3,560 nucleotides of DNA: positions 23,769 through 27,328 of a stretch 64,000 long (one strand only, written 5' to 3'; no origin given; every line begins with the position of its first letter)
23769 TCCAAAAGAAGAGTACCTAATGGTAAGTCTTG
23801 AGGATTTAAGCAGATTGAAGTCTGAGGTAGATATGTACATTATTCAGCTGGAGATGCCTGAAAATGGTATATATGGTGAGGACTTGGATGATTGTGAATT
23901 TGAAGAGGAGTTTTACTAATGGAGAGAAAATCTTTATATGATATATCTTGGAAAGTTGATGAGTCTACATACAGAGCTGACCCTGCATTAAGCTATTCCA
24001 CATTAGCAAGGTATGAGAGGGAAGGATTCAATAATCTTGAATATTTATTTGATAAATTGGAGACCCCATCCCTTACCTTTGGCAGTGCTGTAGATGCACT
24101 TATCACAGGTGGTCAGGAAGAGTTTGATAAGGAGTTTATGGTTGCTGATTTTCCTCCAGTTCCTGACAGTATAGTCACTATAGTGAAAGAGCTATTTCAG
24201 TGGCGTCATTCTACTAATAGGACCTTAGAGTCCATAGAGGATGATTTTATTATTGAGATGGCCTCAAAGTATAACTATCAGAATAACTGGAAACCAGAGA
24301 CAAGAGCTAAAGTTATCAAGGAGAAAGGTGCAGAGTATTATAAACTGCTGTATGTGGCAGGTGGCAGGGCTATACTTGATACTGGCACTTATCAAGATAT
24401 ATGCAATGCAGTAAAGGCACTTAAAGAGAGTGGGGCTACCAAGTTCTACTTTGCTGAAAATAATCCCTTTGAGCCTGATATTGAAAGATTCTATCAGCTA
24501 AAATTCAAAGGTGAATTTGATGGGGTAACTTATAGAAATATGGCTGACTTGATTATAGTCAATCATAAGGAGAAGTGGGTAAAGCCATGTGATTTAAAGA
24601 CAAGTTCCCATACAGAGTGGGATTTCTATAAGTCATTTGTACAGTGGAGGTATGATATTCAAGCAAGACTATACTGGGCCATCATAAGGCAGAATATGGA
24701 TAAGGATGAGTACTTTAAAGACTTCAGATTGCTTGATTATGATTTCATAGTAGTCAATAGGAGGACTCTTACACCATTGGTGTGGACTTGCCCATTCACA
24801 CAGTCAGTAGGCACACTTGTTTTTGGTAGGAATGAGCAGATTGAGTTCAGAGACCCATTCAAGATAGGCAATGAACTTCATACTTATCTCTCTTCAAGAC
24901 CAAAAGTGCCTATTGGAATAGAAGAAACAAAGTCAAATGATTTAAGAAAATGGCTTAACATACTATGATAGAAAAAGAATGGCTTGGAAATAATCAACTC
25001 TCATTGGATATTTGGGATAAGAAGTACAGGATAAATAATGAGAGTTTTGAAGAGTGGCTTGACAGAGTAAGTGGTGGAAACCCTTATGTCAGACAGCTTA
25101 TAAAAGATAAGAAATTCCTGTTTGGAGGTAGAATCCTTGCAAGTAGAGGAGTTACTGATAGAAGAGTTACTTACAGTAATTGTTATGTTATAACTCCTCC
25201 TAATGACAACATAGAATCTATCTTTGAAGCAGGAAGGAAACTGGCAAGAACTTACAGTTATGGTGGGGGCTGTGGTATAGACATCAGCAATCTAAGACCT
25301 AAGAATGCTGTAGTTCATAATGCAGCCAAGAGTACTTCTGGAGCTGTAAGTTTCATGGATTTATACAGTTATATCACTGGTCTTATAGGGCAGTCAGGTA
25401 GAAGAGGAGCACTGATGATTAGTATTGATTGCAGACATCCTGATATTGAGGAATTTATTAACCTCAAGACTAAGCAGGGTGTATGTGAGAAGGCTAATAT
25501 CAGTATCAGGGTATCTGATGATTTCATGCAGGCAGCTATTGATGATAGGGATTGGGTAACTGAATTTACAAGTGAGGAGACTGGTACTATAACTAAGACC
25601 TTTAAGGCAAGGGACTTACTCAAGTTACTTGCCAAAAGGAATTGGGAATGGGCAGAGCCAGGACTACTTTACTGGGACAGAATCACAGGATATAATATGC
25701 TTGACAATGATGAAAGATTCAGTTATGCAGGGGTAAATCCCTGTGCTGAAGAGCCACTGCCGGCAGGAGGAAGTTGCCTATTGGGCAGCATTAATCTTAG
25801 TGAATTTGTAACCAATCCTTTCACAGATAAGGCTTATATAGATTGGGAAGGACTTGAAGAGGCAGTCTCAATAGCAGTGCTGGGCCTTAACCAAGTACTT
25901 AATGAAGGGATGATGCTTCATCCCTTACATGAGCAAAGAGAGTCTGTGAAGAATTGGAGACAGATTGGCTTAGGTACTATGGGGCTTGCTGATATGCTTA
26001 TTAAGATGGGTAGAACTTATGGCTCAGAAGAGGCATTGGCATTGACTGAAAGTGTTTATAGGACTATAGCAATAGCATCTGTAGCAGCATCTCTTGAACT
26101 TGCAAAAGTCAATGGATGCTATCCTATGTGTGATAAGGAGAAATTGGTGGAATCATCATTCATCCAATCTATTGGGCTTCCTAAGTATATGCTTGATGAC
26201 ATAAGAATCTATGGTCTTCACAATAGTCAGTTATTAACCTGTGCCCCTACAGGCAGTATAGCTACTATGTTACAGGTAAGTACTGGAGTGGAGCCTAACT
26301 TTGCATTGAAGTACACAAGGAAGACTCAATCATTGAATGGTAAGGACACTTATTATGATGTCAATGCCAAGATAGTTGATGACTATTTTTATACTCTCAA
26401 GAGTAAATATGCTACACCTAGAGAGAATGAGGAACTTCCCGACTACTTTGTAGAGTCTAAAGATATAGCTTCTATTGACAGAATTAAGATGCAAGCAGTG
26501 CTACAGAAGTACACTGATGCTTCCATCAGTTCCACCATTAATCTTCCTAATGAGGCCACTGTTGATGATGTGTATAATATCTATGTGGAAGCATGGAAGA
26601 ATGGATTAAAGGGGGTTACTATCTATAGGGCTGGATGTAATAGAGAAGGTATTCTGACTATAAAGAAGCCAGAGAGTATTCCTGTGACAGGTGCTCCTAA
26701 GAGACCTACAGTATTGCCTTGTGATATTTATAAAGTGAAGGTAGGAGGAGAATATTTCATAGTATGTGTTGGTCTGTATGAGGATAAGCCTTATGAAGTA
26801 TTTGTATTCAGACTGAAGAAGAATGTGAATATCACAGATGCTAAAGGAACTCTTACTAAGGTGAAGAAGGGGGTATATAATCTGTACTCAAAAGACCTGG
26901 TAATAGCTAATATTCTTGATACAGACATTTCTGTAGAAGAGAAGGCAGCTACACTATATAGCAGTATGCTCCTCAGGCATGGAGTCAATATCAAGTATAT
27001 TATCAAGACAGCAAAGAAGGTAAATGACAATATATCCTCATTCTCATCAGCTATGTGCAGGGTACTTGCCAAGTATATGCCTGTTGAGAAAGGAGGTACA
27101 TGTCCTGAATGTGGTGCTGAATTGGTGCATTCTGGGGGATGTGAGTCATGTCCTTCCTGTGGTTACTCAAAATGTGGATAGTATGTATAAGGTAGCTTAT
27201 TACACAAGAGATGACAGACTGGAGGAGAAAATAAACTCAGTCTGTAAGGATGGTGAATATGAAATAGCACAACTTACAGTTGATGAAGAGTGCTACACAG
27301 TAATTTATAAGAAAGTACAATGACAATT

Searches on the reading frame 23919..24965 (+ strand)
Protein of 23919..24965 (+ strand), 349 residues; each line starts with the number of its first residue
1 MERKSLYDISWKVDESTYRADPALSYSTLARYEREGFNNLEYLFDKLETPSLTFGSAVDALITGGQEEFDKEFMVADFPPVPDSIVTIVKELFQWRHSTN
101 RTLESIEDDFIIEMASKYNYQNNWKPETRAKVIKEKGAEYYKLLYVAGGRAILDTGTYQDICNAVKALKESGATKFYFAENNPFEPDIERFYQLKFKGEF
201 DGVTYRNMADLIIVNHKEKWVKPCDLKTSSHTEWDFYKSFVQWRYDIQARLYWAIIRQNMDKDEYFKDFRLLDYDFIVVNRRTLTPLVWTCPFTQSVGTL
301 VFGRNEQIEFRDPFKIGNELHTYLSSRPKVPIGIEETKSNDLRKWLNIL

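Call 85: search_protein_families(library=pfam, proteins=[window:23919-24965:+], max_evalue=0.001)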
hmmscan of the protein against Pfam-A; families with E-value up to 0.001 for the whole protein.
window:23919-24965:+ (349 aa): 1 family
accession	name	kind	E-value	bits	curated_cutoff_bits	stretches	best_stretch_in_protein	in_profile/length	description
PF12684.13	DUF3799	-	3.2e-05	24.2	26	0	196-263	100-171/233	PDDEXK-like domain of unknown function (DUF3799)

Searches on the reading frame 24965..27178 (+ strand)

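Call 85: search_protein_families(library=pfam, proteins=[window:24965-27178:+], max_evalue=0.001)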
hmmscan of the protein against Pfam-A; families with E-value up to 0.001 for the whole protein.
window:24965-27178:+ (738 aa): 1 family
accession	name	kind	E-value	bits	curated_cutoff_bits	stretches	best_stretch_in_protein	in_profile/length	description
PF02867.20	Ribonuc_red_lgC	-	5.3e-102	342.6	23.9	1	71-554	1-523/523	Ribonucleotide reductase, barrel domain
